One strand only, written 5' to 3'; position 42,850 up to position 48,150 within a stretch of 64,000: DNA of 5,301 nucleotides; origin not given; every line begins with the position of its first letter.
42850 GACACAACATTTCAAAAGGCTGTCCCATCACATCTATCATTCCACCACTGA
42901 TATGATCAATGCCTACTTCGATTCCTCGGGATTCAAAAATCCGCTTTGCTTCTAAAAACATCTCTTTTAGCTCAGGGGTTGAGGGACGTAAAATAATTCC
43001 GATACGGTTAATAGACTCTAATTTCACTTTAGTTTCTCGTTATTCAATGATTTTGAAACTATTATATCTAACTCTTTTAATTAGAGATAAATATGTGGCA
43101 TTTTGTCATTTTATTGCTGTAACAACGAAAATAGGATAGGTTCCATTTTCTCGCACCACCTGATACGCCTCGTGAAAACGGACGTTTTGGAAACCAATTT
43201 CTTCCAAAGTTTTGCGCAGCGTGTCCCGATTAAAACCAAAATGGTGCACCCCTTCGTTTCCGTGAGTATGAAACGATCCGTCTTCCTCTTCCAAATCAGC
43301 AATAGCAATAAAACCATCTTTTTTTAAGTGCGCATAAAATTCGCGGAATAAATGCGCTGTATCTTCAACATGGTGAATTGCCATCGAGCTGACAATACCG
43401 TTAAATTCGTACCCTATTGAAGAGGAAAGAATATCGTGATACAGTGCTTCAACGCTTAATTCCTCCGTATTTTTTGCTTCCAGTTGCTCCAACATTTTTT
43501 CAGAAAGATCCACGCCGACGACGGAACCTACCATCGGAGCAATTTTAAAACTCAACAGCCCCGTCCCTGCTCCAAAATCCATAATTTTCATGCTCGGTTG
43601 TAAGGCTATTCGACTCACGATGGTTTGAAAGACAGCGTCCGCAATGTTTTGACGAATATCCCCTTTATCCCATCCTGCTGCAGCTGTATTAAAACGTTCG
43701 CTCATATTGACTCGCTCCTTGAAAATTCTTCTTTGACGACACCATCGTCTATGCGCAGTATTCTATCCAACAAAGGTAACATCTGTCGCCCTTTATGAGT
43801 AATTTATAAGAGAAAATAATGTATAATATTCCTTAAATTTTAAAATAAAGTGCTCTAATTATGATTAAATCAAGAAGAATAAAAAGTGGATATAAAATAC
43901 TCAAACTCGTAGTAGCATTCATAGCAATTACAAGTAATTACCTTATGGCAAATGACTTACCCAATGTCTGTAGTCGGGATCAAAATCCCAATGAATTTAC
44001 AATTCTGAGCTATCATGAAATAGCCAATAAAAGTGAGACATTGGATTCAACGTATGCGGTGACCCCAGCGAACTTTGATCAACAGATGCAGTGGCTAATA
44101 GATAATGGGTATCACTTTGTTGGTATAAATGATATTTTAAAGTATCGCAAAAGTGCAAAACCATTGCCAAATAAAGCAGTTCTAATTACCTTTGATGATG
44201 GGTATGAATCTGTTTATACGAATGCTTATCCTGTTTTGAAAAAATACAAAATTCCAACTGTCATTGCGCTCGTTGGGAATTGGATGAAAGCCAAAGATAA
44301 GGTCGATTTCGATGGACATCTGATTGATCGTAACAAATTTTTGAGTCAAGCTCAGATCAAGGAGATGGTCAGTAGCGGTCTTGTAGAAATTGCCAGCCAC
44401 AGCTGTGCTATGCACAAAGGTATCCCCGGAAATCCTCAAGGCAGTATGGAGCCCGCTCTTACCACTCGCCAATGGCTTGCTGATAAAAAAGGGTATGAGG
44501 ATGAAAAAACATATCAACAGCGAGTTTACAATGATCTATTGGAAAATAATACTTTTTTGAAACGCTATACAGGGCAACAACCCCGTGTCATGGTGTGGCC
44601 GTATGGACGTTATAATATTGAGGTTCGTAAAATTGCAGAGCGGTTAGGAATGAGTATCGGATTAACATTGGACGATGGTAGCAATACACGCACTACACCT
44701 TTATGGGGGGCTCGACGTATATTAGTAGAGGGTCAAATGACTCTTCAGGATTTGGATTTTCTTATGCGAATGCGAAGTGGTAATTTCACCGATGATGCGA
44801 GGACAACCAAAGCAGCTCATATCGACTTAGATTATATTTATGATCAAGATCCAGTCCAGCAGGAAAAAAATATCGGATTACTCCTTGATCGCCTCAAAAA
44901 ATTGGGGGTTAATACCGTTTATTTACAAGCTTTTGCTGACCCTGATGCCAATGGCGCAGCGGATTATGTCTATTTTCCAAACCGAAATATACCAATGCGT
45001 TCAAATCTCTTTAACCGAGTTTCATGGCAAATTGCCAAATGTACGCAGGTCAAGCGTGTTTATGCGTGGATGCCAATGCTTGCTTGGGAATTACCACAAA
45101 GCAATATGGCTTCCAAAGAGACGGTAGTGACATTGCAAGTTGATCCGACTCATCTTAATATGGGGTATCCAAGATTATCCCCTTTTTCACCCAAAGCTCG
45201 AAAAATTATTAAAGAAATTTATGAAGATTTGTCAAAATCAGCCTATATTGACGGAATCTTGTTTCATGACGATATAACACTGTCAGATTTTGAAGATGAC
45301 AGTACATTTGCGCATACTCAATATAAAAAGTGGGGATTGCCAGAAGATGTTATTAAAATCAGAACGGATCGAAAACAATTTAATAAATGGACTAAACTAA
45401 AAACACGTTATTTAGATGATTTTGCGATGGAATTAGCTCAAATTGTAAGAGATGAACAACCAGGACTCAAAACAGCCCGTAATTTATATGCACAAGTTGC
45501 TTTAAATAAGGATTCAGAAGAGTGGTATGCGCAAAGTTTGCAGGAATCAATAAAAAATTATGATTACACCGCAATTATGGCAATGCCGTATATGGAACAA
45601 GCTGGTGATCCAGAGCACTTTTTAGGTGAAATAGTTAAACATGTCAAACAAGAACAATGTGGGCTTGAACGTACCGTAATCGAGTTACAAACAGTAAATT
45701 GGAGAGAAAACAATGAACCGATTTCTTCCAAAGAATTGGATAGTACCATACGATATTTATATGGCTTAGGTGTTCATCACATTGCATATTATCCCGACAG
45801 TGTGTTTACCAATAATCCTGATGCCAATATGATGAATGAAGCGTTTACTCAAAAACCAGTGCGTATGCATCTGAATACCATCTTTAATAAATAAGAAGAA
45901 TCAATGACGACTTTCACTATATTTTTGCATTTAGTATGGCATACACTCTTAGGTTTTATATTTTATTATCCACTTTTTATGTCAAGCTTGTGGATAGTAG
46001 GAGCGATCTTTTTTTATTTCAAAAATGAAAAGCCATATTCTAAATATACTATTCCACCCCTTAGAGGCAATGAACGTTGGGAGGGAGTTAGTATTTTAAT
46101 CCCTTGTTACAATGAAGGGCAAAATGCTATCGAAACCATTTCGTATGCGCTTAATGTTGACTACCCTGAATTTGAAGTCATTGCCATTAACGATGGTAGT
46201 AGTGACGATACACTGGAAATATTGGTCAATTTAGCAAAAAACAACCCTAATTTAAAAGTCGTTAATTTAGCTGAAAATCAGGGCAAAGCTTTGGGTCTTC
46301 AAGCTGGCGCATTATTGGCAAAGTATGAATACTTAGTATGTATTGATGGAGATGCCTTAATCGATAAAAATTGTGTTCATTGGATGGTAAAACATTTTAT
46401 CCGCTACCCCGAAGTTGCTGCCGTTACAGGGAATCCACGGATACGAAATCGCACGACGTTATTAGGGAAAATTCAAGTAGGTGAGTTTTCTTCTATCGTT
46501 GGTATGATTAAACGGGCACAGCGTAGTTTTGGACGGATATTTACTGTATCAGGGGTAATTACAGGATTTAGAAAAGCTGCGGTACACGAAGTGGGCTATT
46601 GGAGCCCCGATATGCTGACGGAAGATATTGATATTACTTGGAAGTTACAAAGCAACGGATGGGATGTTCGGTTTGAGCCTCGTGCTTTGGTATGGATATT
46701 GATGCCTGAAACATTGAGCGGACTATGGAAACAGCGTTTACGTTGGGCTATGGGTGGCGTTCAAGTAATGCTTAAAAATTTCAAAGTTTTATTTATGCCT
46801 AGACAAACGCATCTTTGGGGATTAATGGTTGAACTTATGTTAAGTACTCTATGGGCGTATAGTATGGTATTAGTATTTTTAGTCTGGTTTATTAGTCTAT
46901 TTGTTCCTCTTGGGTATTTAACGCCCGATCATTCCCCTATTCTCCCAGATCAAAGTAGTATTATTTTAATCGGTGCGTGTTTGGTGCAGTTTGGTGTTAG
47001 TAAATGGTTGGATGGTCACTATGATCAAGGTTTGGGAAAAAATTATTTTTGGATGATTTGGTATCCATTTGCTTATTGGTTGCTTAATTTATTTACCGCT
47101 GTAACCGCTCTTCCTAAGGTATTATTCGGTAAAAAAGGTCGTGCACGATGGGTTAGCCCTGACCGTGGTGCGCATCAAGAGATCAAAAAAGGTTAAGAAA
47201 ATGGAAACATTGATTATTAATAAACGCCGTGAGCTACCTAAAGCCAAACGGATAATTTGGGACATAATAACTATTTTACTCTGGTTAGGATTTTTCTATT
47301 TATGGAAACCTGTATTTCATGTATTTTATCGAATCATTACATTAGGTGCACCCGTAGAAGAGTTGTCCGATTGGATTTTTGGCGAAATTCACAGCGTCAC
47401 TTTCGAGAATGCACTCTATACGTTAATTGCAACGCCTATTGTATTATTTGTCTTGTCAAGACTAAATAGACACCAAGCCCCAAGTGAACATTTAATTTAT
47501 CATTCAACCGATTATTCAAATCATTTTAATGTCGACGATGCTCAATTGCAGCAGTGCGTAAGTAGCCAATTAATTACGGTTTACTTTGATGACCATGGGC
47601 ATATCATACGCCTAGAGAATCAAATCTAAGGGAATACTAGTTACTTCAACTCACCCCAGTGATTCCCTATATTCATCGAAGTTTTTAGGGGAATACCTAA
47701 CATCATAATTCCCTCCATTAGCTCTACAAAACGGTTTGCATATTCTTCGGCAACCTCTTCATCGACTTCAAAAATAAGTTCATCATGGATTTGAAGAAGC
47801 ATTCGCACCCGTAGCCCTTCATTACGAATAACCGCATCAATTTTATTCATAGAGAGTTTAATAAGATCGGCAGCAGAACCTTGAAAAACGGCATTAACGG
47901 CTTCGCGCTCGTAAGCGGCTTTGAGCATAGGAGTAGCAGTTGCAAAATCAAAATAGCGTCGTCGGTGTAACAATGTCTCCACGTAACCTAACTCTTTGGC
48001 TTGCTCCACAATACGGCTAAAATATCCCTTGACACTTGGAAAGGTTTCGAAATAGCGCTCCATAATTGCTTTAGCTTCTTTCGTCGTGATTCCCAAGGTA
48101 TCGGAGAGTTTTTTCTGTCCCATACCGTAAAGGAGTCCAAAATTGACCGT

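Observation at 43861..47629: pgaBCD cassette without pgaA in a Campylobacterota genome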

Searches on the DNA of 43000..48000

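Call 51: search_rna_families(source=window, start=43000, end=48000, threshold=evalue, max_evalue=1)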
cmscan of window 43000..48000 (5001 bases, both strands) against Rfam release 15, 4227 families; matches with E-value up to 1: 2.
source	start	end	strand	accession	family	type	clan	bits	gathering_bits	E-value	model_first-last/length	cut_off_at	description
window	43681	43735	-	RF01143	sR16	Gene; snRNA; snoRNA; CD-box;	-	21.6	70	0.71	1-53/53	no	Small nucleolar RNA sR16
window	44145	44280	+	RF02581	tsr32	Gene; sRNA;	-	20.7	98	0.87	1-151/151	no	S. aureus tsr32 small RNA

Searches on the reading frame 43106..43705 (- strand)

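Call 3: search_protein_families(library=pfam, proteins=[window:43106-43705:-], max_evalue=0.01)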
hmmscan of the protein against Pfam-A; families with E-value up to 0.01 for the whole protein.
window:43106-43705:- (199 aa): 13 families
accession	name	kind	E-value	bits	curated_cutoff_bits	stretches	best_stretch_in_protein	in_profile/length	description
PF13649.12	Methyltransf_25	-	7.7e-17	62.2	27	1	41-131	1-97/97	Methyltransferase domain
PF13489.12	Methyltransf_23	-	5.2e-16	59.3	27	1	26-175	9-162/164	Methyltransferase domain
PF08241.18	Methyltransf_11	-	6.2e-15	56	21.2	1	43-135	2-95/95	Methyltransferase domain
PF08242.18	Methyltransf_12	-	6.7e-13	49.6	30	1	42-133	1-98/98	Methyltransferase domain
PF13847.12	Methyltransf_31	-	7.3e-12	45.6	27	1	37-139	3-113/145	Methyltransferase domain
PF00398.26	RrnaAD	-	3.3e-08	33.4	24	1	24-102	17-95/263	Ribosomal RNA adenine dimethylase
PF01209.24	Ubie_methyltran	-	1.8e-06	27.9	20.1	1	30-135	40-151/233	ubiE/COQ5 methyltransferase family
PF02353.26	CMAS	-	4.3e-06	26.7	27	1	26-137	51-166/273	Mycolic acid cyclopropane synthetase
PF05175.20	MTS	-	5.4e-06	26.6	23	1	27-134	21-137/170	Methyltransferase small domain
PF05219.18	DREV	-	3e-05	23.7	26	1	36-87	93-144/265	DREV methyltransferase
PF13679.12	Methyltransf_32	-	0.00043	20.7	27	1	33-80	21-74/143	Methyltransferase domain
PF01135.25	PCMT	-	0.00068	19.9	20.3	1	29-86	65-124/210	Protein-L-isoaspartate(D-aspartate) O-methyltransferase (PCMT)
PF06325.19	PrmA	-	0.0042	17.1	22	1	35-135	159-258/296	Ribosomal protein L11 methyltransferase (PrmA)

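Call 4: search_protein_families(library=ncbifam, proteins=[window:43106-43705:-], max_evalue=0.01)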
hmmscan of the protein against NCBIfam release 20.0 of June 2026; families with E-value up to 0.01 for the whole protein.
window:43106-43705:- (199 aa): 42 families (the best 25 are shown)
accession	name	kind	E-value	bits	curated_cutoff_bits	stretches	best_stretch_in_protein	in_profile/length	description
TIGR02072.1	BioC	equivalog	6.4e-16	58.9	184.95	1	4-141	1-138/244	malonyl-ACP O-methyltransferase BioC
NF043040.1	corrin_prot_MT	hypoth_equivalog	4.8e-12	45.8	180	1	23-137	28-149/216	corrinoid protein-associated methyltransferase CpaM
NF045667.1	MTase_DVU1556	equivalog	3.4e-11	43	155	1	28-186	13-174/213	DVU_1556 family methyltransferase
TIGR01983.1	UbiG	equivalog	1.1e-10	41.3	102.95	1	34-145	49-161/228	bifunctional 2-polyprenyl-6-hydroxyphenol methylase/3-demethylubiquinol 3-O-methyltransferase UbiG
TIGR01934.1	MenG_MenH_UbiE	subfamily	1.5e-10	40.8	158.35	1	28-143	30-149/223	ubiquinone/menaquinone biosynthesis methyltransferase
NF041820.1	daptide_MTase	equivalog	1.6e-10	40.9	175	1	38-143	37-150/243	daptide-type RiPP biosynthesis methyltransferase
NF001244.0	PRK00216.1-5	equivalog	1.5e-09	37.5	216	1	28-145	39-163/236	bifunctional demethylmenaquinone methyltransferase/2-methoxy-6-polyprenyl-1,4-benzoquinol methylase UbiE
NF008264.0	PRK11036.1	equivalog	7.7e-09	35.4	366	1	2-87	10-93/261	tRNA uridine 5-oxyacetic acid(34) methyltransferase CmoM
TIGR02021.1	BchM-ChlM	equivalog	9e-09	35.1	158.9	1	20-136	39-156/218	magnesium protoporphyrin IX methyltransferase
NF008823.0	PRK11873.1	subfamily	2.6e-07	30.4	263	1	34-141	74-187/272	arsenite methyltransferase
NF051855.1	GlySarMtaseBact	equivalog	3.2e-07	30.2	350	1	22-135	38-158/259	glycine/sarcosine N-methyltransferase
NF010703.0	PRK14103.1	equivalog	3.2e-07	30.1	320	1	25-173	17-157/256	trans-aconitate 2-methyltransferase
NF052510.1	methyltran_MpqE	exception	4.3e-07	29.6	335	1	29-133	38-149/234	methyl-plastoquinone biosynthesis methyltransferase MpqE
TIGR04345.1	ovoA_Cterm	equivalog_domain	5.1e-07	29.5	170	1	19-74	23-78/242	putative 4-mercaptohistidine N1-methyltransferase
NF008686.0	PRK11705.1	equivalog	6.9e-07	28.6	400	1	10-135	140-265/383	cyclopropane fatty acyl phospholipid synthase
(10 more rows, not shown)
